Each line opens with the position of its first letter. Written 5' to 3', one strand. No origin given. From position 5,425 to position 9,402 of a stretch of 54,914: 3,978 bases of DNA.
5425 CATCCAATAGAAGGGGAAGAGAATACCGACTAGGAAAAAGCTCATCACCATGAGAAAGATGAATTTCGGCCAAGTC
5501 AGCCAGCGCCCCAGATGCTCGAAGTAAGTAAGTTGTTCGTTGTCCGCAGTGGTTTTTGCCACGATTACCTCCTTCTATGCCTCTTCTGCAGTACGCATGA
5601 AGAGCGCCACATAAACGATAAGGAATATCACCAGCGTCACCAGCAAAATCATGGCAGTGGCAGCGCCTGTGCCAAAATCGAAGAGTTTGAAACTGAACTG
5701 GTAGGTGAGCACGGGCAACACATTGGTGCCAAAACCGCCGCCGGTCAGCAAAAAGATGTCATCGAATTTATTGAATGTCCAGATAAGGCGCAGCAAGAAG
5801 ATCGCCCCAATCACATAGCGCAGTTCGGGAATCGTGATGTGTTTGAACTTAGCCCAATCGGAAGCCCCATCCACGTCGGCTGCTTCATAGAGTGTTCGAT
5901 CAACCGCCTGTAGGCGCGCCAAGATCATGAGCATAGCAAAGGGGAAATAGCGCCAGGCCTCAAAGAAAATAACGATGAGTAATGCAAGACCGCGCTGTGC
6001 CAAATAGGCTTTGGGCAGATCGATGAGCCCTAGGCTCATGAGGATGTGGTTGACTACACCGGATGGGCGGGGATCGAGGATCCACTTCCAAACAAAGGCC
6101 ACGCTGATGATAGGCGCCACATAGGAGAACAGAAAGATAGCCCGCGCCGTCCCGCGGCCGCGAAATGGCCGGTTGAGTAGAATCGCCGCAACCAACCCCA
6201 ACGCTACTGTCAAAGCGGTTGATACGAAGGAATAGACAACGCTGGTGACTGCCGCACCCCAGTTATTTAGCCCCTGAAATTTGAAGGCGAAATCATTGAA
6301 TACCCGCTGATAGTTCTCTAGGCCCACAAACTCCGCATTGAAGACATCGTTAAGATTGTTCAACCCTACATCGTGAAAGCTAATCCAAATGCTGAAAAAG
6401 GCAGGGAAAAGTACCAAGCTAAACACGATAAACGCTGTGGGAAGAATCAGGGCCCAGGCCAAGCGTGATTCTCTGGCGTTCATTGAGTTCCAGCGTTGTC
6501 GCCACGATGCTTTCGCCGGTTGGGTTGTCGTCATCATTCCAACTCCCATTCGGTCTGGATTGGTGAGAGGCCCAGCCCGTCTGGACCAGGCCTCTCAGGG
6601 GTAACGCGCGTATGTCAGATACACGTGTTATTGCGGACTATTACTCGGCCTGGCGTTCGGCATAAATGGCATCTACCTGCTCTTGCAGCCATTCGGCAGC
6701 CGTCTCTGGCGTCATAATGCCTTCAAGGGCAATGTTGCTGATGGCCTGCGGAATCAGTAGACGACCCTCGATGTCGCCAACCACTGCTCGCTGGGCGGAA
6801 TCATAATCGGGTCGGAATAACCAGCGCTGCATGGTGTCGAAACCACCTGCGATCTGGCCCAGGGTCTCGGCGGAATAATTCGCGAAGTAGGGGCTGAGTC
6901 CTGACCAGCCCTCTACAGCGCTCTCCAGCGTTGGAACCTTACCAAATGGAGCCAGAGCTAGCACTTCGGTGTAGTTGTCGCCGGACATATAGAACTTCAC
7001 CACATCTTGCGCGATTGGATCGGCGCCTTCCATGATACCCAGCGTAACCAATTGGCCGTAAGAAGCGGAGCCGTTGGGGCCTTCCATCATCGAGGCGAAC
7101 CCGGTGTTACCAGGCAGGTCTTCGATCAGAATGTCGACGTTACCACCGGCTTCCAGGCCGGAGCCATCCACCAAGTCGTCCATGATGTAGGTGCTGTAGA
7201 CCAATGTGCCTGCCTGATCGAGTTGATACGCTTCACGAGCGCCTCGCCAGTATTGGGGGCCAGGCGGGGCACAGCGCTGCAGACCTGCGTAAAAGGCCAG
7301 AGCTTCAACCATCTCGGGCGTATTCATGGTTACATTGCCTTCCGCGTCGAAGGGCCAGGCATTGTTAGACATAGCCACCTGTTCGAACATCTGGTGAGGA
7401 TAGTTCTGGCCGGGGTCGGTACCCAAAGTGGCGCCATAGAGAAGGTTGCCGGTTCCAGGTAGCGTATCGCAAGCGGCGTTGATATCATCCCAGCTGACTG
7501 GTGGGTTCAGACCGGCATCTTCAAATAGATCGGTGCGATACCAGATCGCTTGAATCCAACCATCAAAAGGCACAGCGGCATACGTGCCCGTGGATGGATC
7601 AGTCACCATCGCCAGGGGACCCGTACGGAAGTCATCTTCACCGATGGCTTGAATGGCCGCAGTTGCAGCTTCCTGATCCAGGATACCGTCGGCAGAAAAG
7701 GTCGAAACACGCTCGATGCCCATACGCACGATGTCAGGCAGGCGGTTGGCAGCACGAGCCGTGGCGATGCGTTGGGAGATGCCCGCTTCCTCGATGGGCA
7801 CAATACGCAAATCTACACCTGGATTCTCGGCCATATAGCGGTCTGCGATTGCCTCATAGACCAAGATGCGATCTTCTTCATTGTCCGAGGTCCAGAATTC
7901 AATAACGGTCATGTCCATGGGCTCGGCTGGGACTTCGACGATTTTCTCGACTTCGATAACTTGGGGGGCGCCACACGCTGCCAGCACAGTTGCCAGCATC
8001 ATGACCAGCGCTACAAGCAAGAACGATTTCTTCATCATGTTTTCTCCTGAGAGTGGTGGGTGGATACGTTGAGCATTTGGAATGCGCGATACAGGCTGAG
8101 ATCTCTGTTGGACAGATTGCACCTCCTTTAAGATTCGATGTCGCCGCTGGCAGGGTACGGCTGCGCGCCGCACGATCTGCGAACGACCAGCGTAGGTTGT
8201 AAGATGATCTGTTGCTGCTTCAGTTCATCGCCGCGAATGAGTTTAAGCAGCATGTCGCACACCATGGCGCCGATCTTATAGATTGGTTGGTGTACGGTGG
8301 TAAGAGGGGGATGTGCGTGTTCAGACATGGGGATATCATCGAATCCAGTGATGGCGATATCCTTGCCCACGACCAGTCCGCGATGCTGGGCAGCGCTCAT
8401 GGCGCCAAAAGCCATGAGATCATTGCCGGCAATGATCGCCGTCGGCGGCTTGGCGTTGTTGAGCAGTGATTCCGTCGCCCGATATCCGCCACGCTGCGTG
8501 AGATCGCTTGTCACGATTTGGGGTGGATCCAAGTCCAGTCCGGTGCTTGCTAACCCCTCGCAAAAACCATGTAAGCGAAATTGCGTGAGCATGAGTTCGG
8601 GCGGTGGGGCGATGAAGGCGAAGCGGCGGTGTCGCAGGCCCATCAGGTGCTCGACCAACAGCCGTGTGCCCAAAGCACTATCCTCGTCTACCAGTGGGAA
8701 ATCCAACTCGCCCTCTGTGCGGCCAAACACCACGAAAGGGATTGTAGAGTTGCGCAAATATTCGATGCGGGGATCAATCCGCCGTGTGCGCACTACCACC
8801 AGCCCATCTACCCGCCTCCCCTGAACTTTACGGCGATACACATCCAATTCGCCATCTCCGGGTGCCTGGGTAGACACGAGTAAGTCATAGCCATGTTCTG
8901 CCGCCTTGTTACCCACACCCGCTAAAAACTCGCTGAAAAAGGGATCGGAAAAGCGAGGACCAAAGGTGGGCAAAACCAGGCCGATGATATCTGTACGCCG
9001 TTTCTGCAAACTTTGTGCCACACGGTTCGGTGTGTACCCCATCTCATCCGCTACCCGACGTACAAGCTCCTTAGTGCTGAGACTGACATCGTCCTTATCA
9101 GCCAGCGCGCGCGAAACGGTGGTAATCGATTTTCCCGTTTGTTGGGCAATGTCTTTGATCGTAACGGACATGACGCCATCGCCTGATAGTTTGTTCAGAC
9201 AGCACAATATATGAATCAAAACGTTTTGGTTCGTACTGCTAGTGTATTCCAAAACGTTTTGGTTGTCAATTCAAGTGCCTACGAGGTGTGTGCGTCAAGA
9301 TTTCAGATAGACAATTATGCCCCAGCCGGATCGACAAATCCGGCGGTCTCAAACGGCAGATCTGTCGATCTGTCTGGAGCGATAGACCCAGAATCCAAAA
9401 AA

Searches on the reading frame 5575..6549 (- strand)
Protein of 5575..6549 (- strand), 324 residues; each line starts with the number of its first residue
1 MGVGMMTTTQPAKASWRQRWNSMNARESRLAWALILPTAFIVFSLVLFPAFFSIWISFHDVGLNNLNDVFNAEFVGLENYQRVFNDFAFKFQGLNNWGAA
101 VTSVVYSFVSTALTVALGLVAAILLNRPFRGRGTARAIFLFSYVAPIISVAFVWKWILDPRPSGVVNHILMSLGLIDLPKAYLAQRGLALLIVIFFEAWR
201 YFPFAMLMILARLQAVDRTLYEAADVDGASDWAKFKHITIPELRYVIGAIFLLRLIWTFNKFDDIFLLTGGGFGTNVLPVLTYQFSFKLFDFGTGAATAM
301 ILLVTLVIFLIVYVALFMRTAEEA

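Call 36: search_protein_families(library=pfam, proteins=[window:5575-6549:-], max_evalue=0.001)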
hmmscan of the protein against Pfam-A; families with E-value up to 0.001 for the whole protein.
window:5575-6549:- (324 aa): 1 family
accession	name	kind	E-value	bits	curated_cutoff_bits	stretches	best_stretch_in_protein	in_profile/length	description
PF00528.27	BPD_transp_1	-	5.4e-13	49.5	26.4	1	115-314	2-176/184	Binding-protein-dependent transport system inner membrane component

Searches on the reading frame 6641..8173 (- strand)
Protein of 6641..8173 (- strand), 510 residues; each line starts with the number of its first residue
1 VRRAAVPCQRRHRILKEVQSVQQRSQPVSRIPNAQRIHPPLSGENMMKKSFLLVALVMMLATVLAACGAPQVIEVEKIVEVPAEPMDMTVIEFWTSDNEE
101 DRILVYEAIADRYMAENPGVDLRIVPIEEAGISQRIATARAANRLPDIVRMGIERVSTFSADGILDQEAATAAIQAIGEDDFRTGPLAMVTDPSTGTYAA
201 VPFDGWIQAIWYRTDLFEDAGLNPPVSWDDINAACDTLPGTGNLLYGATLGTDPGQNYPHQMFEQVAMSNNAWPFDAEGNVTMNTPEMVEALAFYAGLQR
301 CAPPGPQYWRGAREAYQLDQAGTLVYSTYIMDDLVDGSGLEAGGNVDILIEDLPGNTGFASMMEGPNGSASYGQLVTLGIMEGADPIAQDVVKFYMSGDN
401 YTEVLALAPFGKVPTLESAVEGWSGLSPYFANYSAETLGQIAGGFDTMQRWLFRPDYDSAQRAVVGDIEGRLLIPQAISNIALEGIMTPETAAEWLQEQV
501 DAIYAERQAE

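Call 36: search_protein_families(library=pfam, proteins=[window:6641-8173:-], max_evalue=0.001)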
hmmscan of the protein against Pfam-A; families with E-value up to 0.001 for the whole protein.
window:6641-8173:- (510 aa): 2 families
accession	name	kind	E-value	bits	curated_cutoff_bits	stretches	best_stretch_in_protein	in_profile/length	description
PF01547.30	SBP_bac_1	-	5.1e-21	76.4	26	1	106-394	10-299/307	Bacterial extracellular solute-binding protein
PF13416.11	SBP_bac_8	-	3.3e-14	53.8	27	1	108-421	1-267/279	Bacterial extracellular solute-binding protein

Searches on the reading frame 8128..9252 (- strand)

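Call 36: search_protein_families(library=pfam, proteins=[window:8128-9252:-], max_evalue=0.001)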
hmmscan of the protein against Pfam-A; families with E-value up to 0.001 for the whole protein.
window:8128-9252:- (374 aa): 4 families
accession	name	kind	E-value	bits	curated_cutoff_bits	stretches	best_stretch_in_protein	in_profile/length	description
PF13377.12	Peripla_BP_3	-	6.7e-35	121.1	26.5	1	200-361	1-167/167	Periplasmic binding protein-like domain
PF00532.27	Peripla_BP_1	-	6e-26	92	22.2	1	88-348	2-270/281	Periplasmic binding proteins and sugar binding domain of LacI family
PF00356.27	LacI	-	3.3e-13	49.6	27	1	31-76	1-46/46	Bacterial regulatory proteins, lacI family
PF13407.12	Peripla_BP_4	-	1.4e-12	48.2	35.1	1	99-342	6-257/258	Periplasmic binding protein domain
